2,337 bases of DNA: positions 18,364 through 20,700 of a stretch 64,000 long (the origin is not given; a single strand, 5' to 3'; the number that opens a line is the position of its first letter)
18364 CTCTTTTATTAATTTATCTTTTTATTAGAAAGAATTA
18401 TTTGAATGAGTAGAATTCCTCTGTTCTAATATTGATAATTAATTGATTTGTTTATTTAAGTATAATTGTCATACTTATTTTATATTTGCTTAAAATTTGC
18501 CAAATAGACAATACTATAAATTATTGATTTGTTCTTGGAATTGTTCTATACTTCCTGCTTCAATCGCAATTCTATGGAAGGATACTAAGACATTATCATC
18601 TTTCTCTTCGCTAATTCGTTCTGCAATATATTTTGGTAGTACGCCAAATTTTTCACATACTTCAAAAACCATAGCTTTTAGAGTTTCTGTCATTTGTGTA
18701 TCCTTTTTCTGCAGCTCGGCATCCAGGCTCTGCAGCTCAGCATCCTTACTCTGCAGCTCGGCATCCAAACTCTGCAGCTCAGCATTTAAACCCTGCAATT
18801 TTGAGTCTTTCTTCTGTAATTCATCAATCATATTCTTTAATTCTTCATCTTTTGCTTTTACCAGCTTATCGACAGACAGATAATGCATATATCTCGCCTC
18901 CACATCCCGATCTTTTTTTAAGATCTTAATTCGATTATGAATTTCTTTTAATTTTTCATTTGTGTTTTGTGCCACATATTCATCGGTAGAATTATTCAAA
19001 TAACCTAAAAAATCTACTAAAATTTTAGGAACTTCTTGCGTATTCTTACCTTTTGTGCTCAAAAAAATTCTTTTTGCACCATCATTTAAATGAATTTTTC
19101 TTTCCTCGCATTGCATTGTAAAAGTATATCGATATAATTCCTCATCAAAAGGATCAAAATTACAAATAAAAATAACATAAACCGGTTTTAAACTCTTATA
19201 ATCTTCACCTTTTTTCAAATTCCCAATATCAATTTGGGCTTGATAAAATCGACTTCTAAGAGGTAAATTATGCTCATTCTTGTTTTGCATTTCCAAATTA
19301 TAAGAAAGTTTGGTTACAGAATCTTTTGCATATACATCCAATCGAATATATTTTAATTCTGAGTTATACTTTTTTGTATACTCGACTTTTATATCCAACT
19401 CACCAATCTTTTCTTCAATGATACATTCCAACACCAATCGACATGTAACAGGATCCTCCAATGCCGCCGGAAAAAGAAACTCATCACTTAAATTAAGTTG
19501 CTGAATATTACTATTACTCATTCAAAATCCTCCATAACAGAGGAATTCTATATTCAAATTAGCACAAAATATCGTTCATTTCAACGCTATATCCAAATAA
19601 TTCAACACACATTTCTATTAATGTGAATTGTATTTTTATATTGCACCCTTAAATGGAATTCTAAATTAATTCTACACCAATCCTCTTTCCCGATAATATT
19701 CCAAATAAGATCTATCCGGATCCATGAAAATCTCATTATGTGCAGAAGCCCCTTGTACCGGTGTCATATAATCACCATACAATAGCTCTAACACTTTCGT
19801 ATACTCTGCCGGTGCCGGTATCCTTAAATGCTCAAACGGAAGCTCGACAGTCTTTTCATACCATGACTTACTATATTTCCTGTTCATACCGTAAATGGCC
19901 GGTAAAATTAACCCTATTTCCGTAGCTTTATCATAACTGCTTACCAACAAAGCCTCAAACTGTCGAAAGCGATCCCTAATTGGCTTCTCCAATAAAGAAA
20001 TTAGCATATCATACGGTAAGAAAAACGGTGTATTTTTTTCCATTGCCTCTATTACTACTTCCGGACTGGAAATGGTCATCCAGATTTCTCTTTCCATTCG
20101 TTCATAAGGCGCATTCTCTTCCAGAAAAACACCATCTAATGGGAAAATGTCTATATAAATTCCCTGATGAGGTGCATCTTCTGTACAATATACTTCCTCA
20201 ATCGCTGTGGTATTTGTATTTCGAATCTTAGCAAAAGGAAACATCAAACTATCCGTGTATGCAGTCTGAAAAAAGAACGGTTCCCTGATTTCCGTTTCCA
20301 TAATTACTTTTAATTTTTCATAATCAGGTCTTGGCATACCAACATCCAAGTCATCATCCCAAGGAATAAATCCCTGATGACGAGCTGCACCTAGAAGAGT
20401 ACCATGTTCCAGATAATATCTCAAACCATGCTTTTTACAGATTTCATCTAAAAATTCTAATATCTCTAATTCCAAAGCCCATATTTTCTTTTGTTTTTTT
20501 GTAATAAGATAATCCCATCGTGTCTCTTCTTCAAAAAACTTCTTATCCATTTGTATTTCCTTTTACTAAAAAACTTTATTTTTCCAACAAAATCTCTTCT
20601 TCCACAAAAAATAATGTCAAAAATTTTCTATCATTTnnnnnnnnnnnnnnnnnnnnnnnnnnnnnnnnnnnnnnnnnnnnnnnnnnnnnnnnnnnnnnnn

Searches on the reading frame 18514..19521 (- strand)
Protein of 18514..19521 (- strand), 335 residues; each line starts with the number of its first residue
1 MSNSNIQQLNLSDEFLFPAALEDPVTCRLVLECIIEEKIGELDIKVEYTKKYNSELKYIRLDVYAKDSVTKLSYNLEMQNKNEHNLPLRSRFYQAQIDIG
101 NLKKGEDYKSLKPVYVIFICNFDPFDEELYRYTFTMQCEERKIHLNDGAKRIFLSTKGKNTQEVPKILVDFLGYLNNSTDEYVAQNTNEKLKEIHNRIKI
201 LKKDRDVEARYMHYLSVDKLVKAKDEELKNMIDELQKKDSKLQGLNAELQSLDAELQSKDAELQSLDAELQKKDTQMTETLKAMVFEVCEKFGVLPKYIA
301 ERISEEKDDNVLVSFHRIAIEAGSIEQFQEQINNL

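Call 5: search_protein_families(library=pfam, proteins=[window:18514-19521:-], max_evalue=0.01)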
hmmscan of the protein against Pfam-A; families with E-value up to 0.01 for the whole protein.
window:18514-19521:- (335 aa): 1 family
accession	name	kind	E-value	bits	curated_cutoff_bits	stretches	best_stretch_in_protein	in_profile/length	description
PF12784.13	PDDEXK_2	-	8.9e-15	55.5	27.4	1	31-208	24-209/229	PD-(D/E)XK nuclease family transposase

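Call 6: search_protein_families(library=ncbifam, proteins=[window:18514-19521:-], max_evalue=0.01)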
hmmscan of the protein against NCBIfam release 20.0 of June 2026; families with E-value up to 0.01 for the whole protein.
window:18514-19521:- (335 aa): 7 families
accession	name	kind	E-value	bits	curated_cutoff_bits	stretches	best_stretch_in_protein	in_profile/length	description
TIGR01784.1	T_den_put_tspse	subfamily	2.1e-21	77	52.1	1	17-246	6-239/273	Rpn family recombination-promoting nuclease/putative transposase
NF052320.1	Cbp1_fam_LP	subfamily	1.2e-05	25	90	1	213-294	89-169/286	Cbp1 family collagen-binding glycoprotein adhesin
TIGR01069.2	mutS2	equivalog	0.0032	15.9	400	1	219-305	509-595/790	endonuclease MutS2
NF049871.2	cytotoxin_MakA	exception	0.0043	16.1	320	1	215-284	108-177/354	alpha-pore-forming cytotoxin MakA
TIGR02231.1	TIGR02231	subfamily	0.0045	15.8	112.6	1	178-279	60-162/524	mucoidy inhibitor MuiA family protein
TIGR03319.1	RNase_Y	equivalog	0.0058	15.2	454.35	1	188-280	31-123/514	ribonuclease Y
NF045487.1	ASRP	equivalog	0.0097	14.6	300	0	188-279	169-260/593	archaea-specific SMC-related protein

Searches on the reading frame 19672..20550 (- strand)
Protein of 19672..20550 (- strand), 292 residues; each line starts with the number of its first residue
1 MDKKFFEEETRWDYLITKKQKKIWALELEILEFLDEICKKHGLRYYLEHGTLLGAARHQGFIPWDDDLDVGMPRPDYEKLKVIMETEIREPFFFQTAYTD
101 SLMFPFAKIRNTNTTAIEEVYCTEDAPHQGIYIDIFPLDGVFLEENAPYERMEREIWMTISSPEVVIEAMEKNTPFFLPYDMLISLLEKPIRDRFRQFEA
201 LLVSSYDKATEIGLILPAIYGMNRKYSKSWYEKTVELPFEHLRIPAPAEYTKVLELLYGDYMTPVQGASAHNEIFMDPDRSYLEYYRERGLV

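Call 5: search_protein_families(library=pfam, proteins=[window:19672-20550:-], max_evalue=0.01)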
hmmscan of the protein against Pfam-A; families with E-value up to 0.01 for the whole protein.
window:19672-20550:- (292 aa): 1 family
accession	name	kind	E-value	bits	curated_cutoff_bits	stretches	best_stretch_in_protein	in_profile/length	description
PF04991.19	LicD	-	2.8e-44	152.3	22.6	1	38-259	1-227/227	LicD family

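Call 6: search_protein_families(library=ncbifam, proteins=[window:19672-20550:-], max_evalue=0.01)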
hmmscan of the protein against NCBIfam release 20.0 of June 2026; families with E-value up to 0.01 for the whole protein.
window:19672-20550:- (292 aa): 1 family
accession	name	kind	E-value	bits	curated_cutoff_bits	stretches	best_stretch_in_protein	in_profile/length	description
NF045866.1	GGPL_Ptran_Mf1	equivalog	7.7e-18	65.5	225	1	28-265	6-226/240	diacylglycerol cholinephosphotransferase Mf1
